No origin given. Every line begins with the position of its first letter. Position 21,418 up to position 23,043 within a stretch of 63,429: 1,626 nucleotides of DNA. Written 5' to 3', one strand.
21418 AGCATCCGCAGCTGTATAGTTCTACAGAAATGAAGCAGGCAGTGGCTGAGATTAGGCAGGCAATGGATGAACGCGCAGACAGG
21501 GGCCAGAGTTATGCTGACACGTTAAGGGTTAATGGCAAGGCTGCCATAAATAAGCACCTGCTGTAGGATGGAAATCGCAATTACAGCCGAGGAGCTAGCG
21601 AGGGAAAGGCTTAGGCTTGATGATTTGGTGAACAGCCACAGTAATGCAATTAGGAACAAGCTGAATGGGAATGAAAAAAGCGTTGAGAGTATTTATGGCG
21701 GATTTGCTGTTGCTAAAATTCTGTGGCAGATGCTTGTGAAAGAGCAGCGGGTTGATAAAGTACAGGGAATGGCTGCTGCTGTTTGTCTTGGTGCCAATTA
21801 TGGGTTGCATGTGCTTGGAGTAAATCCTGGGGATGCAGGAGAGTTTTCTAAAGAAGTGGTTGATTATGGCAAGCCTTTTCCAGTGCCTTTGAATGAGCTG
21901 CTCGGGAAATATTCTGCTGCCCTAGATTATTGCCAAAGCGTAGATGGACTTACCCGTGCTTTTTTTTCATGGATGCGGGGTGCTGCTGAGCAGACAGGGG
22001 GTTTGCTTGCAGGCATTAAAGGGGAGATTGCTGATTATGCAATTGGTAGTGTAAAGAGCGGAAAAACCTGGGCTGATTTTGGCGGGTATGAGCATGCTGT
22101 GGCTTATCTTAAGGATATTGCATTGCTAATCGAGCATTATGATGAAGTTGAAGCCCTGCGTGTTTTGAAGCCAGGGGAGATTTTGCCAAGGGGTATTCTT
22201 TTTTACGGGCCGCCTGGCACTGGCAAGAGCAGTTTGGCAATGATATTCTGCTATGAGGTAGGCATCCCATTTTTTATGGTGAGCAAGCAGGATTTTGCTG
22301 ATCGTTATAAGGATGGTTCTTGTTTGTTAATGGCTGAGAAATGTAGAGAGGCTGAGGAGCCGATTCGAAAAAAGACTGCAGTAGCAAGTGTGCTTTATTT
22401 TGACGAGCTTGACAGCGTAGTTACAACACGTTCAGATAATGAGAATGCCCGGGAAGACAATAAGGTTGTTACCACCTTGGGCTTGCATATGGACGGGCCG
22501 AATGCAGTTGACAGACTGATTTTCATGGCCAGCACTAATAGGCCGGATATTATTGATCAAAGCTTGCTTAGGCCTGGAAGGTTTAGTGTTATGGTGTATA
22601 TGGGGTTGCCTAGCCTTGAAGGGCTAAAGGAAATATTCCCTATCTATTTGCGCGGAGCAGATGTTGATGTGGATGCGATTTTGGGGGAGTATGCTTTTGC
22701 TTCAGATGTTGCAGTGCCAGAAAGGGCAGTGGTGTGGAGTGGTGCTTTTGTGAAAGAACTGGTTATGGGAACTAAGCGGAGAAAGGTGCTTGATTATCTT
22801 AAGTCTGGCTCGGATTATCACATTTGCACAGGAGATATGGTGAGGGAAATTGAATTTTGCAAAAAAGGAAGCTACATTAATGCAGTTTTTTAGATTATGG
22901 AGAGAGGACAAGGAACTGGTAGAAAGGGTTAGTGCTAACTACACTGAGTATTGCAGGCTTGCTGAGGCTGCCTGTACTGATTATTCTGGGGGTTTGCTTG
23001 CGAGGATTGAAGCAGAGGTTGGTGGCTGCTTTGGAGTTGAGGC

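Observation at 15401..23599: ORFan double operon of secreted, membrane and coiled-coil proteins around a classic AAA+ ATPase: candidate undescribed membrane-associated machine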

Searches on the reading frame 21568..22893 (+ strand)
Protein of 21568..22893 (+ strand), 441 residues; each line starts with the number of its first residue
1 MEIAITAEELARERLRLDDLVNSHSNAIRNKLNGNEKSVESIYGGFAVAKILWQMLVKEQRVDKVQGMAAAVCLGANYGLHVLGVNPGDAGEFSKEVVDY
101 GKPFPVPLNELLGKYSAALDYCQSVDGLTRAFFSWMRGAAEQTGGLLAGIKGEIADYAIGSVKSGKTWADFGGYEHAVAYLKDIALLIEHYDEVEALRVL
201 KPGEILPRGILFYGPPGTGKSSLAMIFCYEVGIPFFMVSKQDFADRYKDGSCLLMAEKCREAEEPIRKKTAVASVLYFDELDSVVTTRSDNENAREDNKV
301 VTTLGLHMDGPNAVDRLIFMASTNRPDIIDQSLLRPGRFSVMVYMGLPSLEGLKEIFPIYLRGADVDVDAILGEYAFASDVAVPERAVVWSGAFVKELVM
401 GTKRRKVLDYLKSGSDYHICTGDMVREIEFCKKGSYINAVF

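Call 5: search_protein_families(library=pfam, max_evalue=0.1, proteins=[window:21568-22893:+])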
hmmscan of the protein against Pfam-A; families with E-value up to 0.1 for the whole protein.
window:21568-22893:+ (441 aa): 7 families
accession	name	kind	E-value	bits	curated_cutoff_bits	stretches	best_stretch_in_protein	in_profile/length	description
PF00004.35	AAA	-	3.1e-25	89.6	21.2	1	210-346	1-130/131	ATPase family associated with various cellular activities (AAA)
PF00910.28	RNA_helicase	-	0.00099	20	21.5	1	210-264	1-64/105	RNA helicase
PF06068.19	TIP49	-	0.0015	18.2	23.8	1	198-242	41-87/347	TIP49 P-loop domain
PF05496.18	RuvB_N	-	0.0025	18.1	27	1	210-240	36-66/159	Holliday junction DNA helicase RuvB P-loop domain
PF07728.20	AAA_5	-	0.0066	16.9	22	1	210-239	2-32/139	AAA domain (dynein-related subfamily)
PF20720.3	nSTAND3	-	0.019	15.1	27.2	1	210-319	20-108/155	Novel STAND NTPase 3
PF13481.12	AAA_25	-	0.05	13.7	27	0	210-231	36-57/195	AAA domain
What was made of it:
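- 21568..22893 (+): AAA+ ATPase: a family-specific helical N-domain (residues 1 to about 165) followed by a single classic-clade AAA module (about 166-441). It has no protease domain and no TM helix. PF00004 E=3e-25 (call 5).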

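Call 6: search_protein_families(library=phrogs, max_evalue=0.1, proteins=[window:21568-22893:+])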
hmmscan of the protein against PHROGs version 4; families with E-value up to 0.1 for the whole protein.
window:21568-22893:+ (441 aa): 16 families
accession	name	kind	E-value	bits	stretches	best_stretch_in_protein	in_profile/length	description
phrog_30773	-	unknown function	2.6e-28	99.7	1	159-366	153-352/666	-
phrog_3757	-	unknown function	1.7e-21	78.1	1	201-364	120-272/367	-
phrog_7485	-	unknown function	6.4e-15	56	1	208-354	228-368/430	-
phrog_9172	-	unknown function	2.8e-13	50.6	1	201-354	102-251/509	-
phrog_10401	-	other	4.1e-08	33.4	1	205-351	458-590/667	ATPase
phrog_8638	-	unknown function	2.5e-07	30.7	1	206-370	304-461/568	-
phrog_168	-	DNA, RNA and nucleotide metabolism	8.1e-05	23.4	1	209-266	44-84/314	clamp loader of DNA polymerase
phrog_5846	-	DNA, RNA and nucleotide metabolism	0.00015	22.2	1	203-260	34-88/380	clamp loader of DNA polymerase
phrog_50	-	DNA, RNA and nucleotide metabolism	0.00041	20.5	1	207-248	369-413/570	DnaC-like helicase loader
phrog_10440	-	unknown function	0.00076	19.1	1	207-374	232-379/483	-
phrog_4339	-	unknown function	0.0017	18.5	0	199-238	43-82/552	-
phrog_5534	-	unknown function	0.0048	17.1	1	203-299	24-114/273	-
phrog_3277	-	DNA, RNA and nucleotide metabolism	0.0054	17.6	1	208-281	11-87/168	DnaC-like helicase loader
phrog_11838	-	DNA, RNA and nucleotide metabolism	0.022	14.9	1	204-292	40-117/420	clamp loader of DNA polymerase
phrog_19600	-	other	0.025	14.4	1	208-231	82-105/447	ATPase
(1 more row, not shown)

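Call 7: search_protein_families(library=ncbifam, max_evalue=0.1, proteins=[window:21568-22893:+])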
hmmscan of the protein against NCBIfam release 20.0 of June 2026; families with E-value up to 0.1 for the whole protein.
window:21568-22893:+ (441 aa): 17 families
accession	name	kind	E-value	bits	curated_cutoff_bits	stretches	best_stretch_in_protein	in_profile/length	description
TIGR01241.2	FtsH_fam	equivalog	6.8e-32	111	600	1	161-369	154-353/598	ATP-dependent zinc metalloprotease FtsH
NF008004.0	PRK10733.1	equivalog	3.7e-28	97.9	1008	1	166-370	149-346/644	ATP-dependent zinc metalloprotease FtsH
NF003069.1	PRK03992.1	subfamily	1.3e-27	96.9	500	1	206-371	164-325/379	proteasome-activating nucleotidase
TIGR01243.1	CDC48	subfamily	1.5e-27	96.3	802.65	1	167-378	451-652/733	CDC48 family AAA ATPase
TIGR01242.2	TIGR01242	subfamily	3.3e-27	95.4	500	1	167-376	112-313/362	proteasome-activating nucleotidase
TIGR03689.1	pup_AAA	equivalog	1.1e-19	70.5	504.75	2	272-373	289-389/512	proteasome ATPase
NF047747.1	PrtsmActNtasePan2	equivalog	1.7e-18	67.1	700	1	205-372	183-346/397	proteasome-activating nucleotidase Pan2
NF047748.1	PrtsmActNtasePan1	equivalog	2.7e-18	66.2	750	1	206-372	181-343/405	proteasome-activating nucleotidase Pan1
NF041006.2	cell_div_CdvC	equivalog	1.7e-14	53.5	650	1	207-367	134-295/370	cell division protein CdvC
NF042959.1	IteA_antiphage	equivalog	1.1e-13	51.1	510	1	187-410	107-308/367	anti-phage ATPase IteA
TIGR03922.1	T7SS_EccA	equivalog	0.00013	20.7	466.65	1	209-327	314-427/557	type VII secretion AAA-ATPase EccA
NF003229.0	PRK04195.1-5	equivalog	0.00035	19.4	280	1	208-286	45-117/413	replication factor C large subunit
TIGR00635.1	ruvB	equivalog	0.0029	16.7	299.05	1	210-237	33-60/305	Holliday junction branch migration DNA helicase RuvB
NF000868.0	PRK00080.1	equivalog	0.0032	16.4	282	1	210-239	54-83/330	Holliday junction branch migration DNA helicase RuvB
NF009881.0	PRK13341.1-2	equivalog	0.032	12.1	651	1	210-227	55-72/736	AAA family ATPase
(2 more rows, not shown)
